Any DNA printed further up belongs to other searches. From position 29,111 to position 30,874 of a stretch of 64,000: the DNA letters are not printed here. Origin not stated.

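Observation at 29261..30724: Two PF10131 ('PTPS-related' membrane) paralogs embedded among GT39-like genes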

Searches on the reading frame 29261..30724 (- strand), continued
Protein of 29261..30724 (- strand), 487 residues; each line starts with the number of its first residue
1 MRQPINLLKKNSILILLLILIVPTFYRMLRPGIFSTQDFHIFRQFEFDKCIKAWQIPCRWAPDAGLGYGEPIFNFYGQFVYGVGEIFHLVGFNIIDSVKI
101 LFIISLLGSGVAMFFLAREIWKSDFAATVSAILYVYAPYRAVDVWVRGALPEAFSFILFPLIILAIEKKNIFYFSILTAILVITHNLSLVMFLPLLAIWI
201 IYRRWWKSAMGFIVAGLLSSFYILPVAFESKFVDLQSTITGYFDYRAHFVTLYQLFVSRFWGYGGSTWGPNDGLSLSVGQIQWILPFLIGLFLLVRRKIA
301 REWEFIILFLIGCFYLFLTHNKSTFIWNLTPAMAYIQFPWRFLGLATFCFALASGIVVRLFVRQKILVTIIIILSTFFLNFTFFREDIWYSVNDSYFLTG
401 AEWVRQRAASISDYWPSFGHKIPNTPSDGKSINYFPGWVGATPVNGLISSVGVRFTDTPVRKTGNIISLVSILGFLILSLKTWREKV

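Call 58: find_encoding_contigs(protein=P0104, flank=10000, max_places=1)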
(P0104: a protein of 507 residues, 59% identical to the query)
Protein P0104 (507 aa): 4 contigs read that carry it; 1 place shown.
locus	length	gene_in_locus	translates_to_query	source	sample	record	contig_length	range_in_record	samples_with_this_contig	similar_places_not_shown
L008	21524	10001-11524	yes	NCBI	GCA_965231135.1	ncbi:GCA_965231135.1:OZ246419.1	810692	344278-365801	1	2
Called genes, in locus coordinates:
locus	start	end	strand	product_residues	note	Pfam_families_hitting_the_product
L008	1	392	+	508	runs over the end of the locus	-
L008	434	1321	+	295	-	PF00535:Glycos_transf_2, PF13641:Glyco_tranf_2_3, PF13632:Glyco_trans_2_3 (weak)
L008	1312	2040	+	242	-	PF13641:Glyco_tranf_2_3, PF13712:Glyco_tranf_2_5, PF00535:Glycos_transf_2, PF13632:Glyco_trans_2_3 (weak)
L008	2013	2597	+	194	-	PF00561:Abhydrolase_1 (faint), PF06821:Ser_hydrolase, PF12146:Hydrolase_4 (weak)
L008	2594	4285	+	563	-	PF13231:PMT_2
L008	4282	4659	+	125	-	-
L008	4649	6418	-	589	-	PF13231:PMT_2 (weak)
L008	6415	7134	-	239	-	-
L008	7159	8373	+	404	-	-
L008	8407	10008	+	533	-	PF02366:PMT (weak), PF09852:DUF2079 (weak), PF13231:PMT_2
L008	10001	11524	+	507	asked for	PF10131:PTPS_related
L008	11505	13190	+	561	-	PF02366:PMT (weak), PF13231:PMT_2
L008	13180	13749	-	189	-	PF02544:Steroid_dh (weak), PF04140:ICMT, PF04191:PEMT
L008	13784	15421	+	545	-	PF13231:PMT_2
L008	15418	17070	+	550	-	PF02366:PMT, PF13231:PMT_2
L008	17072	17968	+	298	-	PF00535:Glycos_transf_2, PF10111:Glyco_tranf_2_2 (faint)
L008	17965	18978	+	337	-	PF13439:Glyco_transf_4, PF13579:Glyco_trans_4_4 (weak), PF20706:GT4-conflict (weak), PF00534:Glycos_transf_1, PF13692:Glyco_trans_1_4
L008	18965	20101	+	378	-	PF04188:Mannosyl_trans2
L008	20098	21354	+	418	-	PF01943:Polysacc_synt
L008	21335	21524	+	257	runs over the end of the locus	PF00535:Glycos_transf_2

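Call 60: find_related_loci(query=A1, collection=genome_contigs, flank=10000)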
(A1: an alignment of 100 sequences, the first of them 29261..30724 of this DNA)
Query A1 (487 aa) in genome_contigs; peptide patterns used: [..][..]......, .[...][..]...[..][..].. (x = any residue, [..] = any of these).
598 stretches matched a pattern (row limit reached: there are more); 551 encode a relative of the query (tblastn E <= 1e-3); the best 80 are kept; 80 distinct loci.
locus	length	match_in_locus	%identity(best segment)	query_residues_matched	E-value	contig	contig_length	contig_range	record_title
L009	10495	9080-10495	61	1-470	0e+0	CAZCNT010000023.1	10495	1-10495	MAG TPA_asm: uncultured Gammaproteobacteria bacterium isolate SRP050083_co1_418 genome assembly, contig: NODE_3018_lengt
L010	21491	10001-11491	59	6-481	0e+0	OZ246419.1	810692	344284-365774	MAG: uncultured Gammaproteobacteria bacterium isolate binchicken_co84_156 genome assembly, chromosome: 1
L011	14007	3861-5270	58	1-465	1e-177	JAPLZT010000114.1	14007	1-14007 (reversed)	MAG: Candidatus Woesebacteria bacterium isolate LacPavin_0920_WC90_MAG_37_8 LacPavin_0920_WC90_scaffold_2130171, whole g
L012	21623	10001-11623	51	6-485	8e-169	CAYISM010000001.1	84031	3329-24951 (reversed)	MAG TPA_asm: uncultured Gammaproteobacteria bacterium isolate ERP119705_co3_788 genome assembly, contig: NODE_170_length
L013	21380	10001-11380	59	22-465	8e-163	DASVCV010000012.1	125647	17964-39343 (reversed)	MAG TPA_asm: Patescibacteria group bacterium isolate SMAG_U2016 k141_385947, whole genome shotgun sequence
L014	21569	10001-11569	50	8-466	2e-159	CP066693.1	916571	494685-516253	MAG: Candidatus Woesebacteria bacterium isolate NC_groundwater_896_Pr1_S2p5_35_35 chromosome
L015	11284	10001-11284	56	8-419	3e-148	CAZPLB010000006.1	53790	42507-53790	MAG TPA_asm: uncultured Gammaproteobacteria bacterium isolate SRP200132_co2_495 genome assembly, contig: NODE_389_length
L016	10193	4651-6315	45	1-485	3e-146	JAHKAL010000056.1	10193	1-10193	MAG: Patescibacteria group bacterium isolate Undefined_mixed_planktonic.mb.4 Undefined_mixed_pla.mb.4_k141_1051416, whol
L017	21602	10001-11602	46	7-478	3e-146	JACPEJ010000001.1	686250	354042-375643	MAG: Candidatus Blackburnbacteria bacterium isolate NC_groundwater_332_Ag_B-0.1um_41_18 GD18-4_B1_scaffold_152758, whole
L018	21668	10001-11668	46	1-485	1e-144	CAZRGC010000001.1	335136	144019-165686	MAG TPA_asm: uncultured Gammaproteobacteria bacterium isolate SRP173033_co1_108 genome assembly, contig: NODE_18_length_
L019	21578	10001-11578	48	24-486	3e-143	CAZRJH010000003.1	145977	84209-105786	MAG TPA_asm: uncultured Gammaproteobacteria bacterium isolate SRP342105_co1_321 genome assembly, contig: NODE_121_length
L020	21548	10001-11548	46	8-465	3e-142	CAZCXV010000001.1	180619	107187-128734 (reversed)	MAG TPA_asm: uncultured Gammaproteobacteria bacterium isolate SRP062349_co2_267 genome assembly, contig: NODE_32_length_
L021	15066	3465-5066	45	23-486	1e-139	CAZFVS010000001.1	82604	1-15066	MAG TPA_asm: uncultured Gammaproteobacteria bacterium isolate SRP269290_co2_8 genome assembly, contig: NODE_201_length_8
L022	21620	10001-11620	47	23-487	7e-138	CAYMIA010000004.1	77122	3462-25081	MAG TPA_asm: uncultured Gammaproteobacteria bacterium isolate SRP200132_co1_145 genome assembly, contig: NODE_415_length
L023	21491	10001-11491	46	23-479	7e-136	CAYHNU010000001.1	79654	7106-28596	MAG TPA_asm: uncultured Gammaproteobacteria bacterium isolate ERP119705_co13_425 genome assembly, contig: NODE_349_lengt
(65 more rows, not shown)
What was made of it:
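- Tried and rejected: It was repeated with A1 (call 60).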

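Call 70: search_protein_families(library=pfam, proteins=[P0104, P0242, P0243, P0245, P0250, P0255, P0261, P0264, P0270], max_evalue=0.001)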
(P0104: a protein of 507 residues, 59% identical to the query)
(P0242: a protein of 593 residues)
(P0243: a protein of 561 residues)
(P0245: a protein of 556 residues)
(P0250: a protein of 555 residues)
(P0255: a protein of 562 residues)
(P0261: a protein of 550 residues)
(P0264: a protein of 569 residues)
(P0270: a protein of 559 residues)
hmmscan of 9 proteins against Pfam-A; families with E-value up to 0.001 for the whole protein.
P0104 (507 aa): 1 family
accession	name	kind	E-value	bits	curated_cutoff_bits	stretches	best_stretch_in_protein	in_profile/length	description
PF10131.15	PTPS_related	-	1.7e-08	33.8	26.4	1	71-401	1-309/621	6-pyruvoyl-tetrahydropterin synthase related domain; membrane protein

P0242 (593 aa): 0 families

P0243 (561 aa): 0 families

P0245 (556 aa): 2 families
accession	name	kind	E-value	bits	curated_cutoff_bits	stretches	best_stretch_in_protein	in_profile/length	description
PF10131.15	PTPS_related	-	2.5e-15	56.4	26.4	1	75-400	1-299/621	6-pyruvoyl-tetrahydropterin synthase related domain; membrane protein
PF09586.16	YfhO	-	4e-05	22.6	28.5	0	62-409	54-387/835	Bacterial membrane protein YfhO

P0250 (555 aa): 2 families
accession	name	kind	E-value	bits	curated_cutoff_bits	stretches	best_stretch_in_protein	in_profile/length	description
PF09586.16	YfhO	-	1e-12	47.8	28.5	2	151-401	148-386/835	Bacterial membrane protein YfhO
PF10131.15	PTPS_related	-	1.4e-10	40.8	26.4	1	70-393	1-300/621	6-pyruvoyl-tetrahydropterin synthase related domain; membrane protein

P0255 (562 aa): 1 family
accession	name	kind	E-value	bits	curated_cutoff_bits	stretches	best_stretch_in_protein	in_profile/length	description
PF10131.15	PTPS_related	-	9.4e-07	28.1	26.4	1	68-395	1-309/621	6-pyruvoyl-tetrahydropterin synthase related domain; membrane protein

P0261 (550 aa): 1 family
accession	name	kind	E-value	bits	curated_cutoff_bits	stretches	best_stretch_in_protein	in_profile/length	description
PF10131.15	PTPS_related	-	3.6e-09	36.1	26.4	1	71-384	1-296/621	6-pyruvoyl-tetrahydropterin synthase related domain; membrane protein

P0264 (569 aa): 1 family
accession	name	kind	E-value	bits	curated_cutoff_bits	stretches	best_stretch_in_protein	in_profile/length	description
PF13231.12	PMT_2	-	6.9e-05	23.5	26.1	1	81-238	5-154/160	Dolichyl-phosphate-mannose-protein mannosyltransferase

P0270 (559 aa): 1 family
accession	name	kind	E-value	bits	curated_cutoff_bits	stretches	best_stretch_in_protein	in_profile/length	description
PF10131.15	PTPS_related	-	9.7e-05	21.4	26.4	1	67-390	1-298/621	6-pyruvoyl-tetrahydropterin synthase related domain; membrane protein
